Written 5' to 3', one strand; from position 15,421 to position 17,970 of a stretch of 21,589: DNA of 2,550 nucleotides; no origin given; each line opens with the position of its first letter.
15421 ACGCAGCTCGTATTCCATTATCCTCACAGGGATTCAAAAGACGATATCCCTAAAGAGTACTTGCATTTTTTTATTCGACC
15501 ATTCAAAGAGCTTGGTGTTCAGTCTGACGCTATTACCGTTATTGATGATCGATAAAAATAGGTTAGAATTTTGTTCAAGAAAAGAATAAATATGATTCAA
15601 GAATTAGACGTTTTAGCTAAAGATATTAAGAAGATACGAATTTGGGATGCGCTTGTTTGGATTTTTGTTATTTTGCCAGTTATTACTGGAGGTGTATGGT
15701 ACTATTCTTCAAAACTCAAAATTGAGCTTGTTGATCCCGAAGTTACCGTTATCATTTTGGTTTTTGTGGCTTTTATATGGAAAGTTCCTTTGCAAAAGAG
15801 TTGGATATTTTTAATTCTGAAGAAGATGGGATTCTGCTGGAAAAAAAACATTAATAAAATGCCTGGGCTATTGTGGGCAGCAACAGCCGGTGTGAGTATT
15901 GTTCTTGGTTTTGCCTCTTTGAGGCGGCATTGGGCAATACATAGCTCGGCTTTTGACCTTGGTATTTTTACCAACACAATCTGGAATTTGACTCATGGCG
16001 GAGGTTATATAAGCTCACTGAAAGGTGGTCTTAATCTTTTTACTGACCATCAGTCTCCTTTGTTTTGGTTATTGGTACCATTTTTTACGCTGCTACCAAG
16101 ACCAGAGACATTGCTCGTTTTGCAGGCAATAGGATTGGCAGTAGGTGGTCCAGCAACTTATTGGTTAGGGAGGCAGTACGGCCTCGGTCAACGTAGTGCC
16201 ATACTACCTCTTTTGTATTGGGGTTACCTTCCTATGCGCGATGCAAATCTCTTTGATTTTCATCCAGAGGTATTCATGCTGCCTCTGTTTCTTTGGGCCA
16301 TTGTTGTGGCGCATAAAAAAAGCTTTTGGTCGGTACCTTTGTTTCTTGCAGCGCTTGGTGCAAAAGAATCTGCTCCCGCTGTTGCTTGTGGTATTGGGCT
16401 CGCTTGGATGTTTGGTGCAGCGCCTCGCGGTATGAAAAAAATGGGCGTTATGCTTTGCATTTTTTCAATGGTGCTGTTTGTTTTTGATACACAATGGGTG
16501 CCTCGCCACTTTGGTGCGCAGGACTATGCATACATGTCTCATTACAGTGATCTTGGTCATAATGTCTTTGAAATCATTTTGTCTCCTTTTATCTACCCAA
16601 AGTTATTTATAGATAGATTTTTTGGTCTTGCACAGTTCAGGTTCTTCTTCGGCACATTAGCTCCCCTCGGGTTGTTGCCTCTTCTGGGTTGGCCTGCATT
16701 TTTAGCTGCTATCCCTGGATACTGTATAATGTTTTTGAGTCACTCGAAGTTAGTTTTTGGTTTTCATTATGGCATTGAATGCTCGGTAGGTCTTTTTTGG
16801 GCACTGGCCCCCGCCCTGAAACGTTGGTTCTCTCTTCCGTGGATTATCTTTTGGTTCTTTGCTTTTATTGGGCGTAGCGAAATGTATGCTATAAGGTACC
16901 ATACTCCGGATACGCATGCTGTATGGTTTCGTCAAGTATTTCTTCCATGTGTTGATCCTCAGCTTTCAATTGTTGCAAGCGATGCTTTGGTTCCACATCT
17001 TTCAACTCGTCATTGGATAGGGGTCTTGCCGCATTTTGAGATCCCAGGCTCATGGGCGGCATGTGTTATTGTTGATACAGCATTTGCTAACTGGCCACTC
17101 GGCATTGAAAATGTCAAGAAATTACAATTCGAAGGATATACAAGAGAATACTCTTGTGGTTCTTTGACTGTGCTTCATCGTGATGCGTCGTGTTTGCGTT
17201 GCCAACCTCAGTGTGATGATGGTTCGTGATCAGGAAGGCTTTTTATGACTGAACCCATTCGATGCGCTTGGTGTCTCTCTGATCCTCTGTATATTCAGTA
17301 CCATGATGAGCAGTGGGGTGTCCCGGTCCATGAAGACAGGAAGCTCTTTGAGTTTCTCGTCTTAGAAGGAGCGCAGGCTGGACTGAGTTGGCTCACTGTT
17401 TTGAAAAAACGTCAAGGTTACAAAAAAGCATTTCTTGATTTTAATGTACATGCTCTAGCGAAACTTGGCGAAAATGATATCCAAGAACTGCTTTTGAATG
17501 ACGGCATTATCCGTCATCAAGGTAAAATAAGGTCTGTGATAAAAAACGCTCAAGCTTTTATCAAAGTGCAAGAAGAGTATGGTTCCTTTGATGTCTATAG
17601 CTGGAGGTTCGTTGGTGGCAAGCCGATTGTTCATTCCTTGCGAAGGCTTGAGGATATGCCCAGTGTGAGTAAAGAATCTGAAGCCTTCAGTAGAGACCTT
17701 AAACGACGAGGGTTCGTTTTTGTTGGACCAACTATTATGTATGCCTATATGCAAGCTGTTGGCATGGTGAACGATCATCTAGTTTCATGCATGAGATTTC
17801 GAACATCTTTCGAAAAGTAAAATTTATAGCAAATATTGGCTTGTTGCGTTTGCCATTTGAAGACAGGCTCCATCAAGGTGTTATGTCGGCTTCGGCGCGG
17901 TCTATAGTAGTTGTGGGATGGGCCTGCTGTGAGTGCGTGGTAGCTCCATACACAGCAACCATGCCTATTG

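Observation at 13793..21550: Inverted ~100-nt repeats with a conserved 20-codon mini-ORF bracket a 7.5-kb block of uncharacterised genes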

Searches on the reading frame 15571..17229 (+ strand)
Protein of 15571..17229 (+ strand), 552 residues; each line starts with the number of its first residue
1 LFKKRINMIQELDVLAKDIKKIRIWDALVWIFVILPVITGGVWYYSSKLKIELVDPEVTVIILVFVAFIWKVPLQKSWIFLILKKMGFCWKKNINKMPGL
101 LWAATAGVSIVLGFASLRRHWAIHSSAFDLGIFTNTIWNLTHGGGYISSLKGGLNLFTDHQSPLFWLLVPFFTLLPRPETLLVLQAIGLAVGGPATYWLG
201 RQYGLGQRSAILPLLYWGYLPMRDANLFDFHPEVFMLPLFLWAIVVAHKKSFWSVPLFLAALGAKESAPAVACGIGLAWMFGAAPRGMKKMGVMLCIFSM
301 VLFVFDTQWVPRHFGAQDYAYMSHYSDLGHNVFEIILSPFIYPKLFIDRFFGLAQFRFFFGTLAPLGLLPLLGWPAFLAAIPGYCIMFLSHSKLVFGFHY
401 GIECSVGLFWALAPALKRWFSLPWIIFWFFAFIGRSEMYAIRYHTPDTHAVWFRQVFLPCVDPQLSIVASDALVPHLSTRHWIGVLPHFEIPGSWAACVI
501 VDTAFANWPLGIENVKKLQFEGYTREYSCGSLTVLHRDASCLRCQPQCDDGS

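Call 11: search_protein_families(library=pfam, proteins=[window:15571-17229:+], max_evalue=0.01)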
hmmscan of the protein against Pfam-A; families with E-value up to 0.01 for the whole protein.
window:15571-17229:+ (552 aa): 1 family
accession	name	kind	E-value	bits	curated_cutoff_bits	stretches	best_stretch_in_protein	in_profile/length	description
PF09852.15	DUF2079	-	1.4e-42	146.8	28.2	1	119-420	1-310/459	Predicted membrane protein (DUF2079)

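Call 67: search_protein_families(library=ncbifam, proteins=[window:15571-17229:+], max_evalue=0.01)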
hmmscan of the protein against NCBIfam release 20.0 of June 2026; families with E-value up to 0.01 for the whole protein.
window:15571-17229:+ (552 aa): 0 families

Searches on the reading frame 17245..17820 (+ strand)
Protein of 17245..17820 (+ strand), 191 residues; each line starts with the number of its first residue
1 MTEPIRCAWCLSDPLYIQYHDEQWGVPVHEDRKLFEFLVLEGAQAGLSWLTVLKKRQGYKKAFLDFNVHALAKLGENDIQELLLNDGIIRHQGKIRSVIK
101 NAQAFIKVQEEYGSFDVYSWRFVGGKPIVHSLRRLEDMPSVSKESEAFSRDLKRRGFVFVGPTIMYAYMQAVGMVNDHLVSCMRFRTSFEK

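Call 11: search_protein_families(library=pfam, proteins=[window:17245-17820:+], max_evalue=0.01)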
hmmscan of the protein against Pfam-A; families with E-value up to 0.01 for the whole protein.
window:17245-17820:+ (191 aa): 1 family
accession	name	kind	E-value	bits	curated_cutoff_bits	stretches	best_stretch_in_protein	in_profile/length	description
PF03352.18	Adenine_glyco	-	4.9e-79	264.7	25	1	9-184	1-176/177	Methyladenine glycosylase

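Call 16: find_encoding_contigs(protein=window:17245-17820:+, flank=10000, max_places=8)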
Protein window:17245-17820:+ (191 aa): 5 contigs read that carry it; 5 places shown.
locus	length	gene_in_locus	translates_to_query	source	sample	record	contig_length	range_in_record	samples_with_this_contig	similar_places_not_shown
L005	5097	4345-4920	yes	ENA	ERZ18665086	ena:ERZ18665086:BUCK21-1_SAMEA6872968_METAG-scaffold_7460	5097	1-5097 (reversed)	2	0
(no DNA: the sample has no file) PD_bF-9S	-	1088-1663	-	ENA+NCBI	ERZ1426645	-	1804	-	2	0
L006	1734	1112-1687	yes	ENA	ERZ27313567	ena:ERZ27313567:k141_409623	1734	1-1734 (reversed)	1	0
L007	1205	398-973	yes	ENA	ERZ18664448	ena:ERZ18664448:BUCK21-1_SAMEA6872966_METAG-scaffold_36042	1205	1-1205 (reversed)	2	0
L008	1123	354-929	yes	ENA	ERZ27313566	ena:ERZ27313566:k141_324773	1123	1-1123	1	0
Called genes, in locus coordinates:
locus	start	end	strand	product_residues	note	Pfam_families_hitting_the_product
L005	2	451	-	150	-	?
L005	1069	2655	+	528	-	-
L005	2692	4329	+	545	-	PF09852:DUF2079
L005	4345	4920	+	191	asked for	PF03352:Adenine_glyco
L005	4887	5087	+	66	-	-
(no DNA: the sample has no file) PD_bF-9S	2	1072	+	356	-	?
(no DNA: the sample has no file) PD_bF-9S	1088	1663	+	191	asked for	PF03352:Adenine_glyco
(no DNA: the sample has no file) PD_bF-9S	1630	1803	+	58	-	?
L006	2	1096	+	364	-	?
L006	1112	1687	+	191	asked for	PF03352:Adenine_glyco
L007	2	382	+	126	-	?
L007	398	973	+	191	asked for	PF03352:Adenine_glyco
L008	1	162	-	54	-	?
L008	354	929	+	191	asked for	PF03352:Adenine_glyco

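Call 25: list_cluster_members(proteins=[window:21469-21588:-, window:21510-21587:-, window:21469-21528:-, window:13812-13871:+, window:17245-17820:+, window:18924-20663:+])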
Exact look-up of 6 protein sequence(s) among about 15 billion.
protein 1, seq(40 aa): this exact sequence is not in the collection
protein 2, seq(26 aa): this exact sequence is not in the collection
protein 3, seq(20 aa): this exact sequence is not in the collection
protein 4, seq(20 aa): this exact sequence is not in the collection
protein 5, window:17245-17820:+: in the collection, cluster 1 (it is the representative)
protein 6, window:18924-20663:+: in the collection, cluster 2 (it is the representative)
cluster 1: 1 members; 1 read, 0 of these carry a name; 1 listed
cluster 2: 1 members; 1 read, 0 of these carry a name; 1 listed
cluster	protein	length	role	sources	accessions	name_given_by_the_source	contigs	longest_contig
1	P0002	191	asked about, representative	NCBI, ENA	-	-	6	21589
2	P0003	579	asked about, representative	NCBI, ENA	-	-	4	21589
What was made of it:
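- Tried and rejected: Exact look-ups of the partial ORFs failed (call 25).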

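Call 41: find_related_loci(query=window:17245-17820:+, collection=genome_contigs, flank=10000)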
Query window:17245-17820:+ (191 aa) in genome_contigs; peptide patterns used: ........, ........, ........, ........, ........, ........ (x = any residue, [..] = any of these).
567 stretches matched a pattern; 475 encode a relative of the query (tblastn E <= 1e-3); the best 80 are kept; 80 distinct loci.
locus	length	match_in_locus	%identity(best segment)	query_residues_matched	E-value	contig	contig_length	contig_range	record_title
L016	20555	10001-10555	59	6-190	5e-79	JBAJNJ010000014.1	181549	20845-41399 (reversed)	MAG: Desulfobacter sp. isolate MAG1-Ocu2016 MAG-Ocu-1-OculinaPatagonica-C15, whole genome shotgun sequence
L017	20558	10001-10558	61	1-186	1e-78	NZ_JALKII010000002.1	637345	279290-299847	Alcanivorax quisquiliarum strain CY1518 NODE_2_length_637345_cov_242.926492, whole genome shotgun sequence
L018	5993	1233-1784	60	1-184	1e-78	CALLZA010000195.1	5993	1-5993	MAG TPA_asm: uncultured Ardenticatenia bacterium isolate ERR712384_bin.8_CONCOCT_v1.1_MAG genome assembly, contig: ERZ17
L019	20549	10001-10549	60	3-185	1e-78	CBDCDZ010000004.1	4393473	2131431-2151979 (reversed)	MAG: Trueperaceae bacterium isolate 07c7ba7f-aa85-48a8-9ef1-ab671b4b3d71 genome assembly, contig: contig_4, whole genome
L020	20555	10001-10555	58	3-187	6e-78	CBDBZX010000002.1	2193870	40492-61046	MAG: Trueperaceae bacterium isolate 851dab16-1e24-419a-b22b-846ea9557ba3 genome assembly, contig: contig_2, whole genome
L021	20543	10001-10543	61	5-185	3e-77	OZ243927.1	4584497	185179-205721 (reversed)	MAG: Trueperaceae bacterium isolate 5b6657fa-4255-4ed3-9929-6c8d954eddd0 genome assembly, chromosome: 1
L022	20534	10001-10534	63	5-182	5e-77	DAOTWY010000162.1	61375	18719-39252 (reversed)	MAG TPA_asm: Anaerolineae bacterium isolate H16_184 k91_2058848, whole genome shotgun sequence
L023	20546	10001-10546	63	6-186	9e-77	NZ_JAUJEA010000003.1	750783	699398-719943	Splendidivirga corallicola strain BMA10 NAEMHLCP_3, whole genome shotgun sequence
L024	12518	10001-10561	58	1-186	1e-76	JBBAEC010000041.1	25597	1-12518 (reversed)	MAG: Balneolaceae bacterium isolate SO_2017_LW2_144 scaffold_4286_c1_LW138R_2017, whole genome shotgun sequence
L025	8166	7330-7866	61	7-186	7e-76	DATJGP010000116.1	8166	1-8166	MAG TPA_asm: Candidatus Eisenbacteria bacterium isolate SMAG_U15489 k141_10351267, whole genome shotgun sequence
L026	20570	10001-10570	57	2-187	7e-76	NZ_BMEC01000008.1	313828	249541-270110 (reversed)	Marivirga lumbricoides strain CGMCC 1.10832 sequence08, whole genome shotgun sequence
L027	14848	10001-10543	60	2-182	1e-75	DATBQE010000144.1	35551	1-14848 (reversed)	MAG TPA_asm: Burkholderiaceae bacterium isolate SMAG_U4095 k141_317200, whole genome shotgun sequence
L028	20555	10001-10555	58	1-185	3e-75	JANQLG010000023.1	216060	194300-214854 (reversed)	MAG: Spongiibacteraceae bacterium isolate PL25a_bin.51 k99_5453185, whole genome shotgun sequence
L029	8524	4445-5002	55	1-186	2e-75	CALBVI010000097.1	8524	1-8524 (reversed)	MAG: uncultured Spongiibacteraceae bacterium isolate B2_Bin_Bin_140_1 genome assembly, contig: c_000000903358, whole gen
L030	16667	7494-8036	59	6-186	8e-75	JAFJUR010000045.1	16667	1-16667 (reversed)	MAG: Holophagaceae bacterium isolate CTSoil_006 scaffold_1637, whole genome shotgun sequence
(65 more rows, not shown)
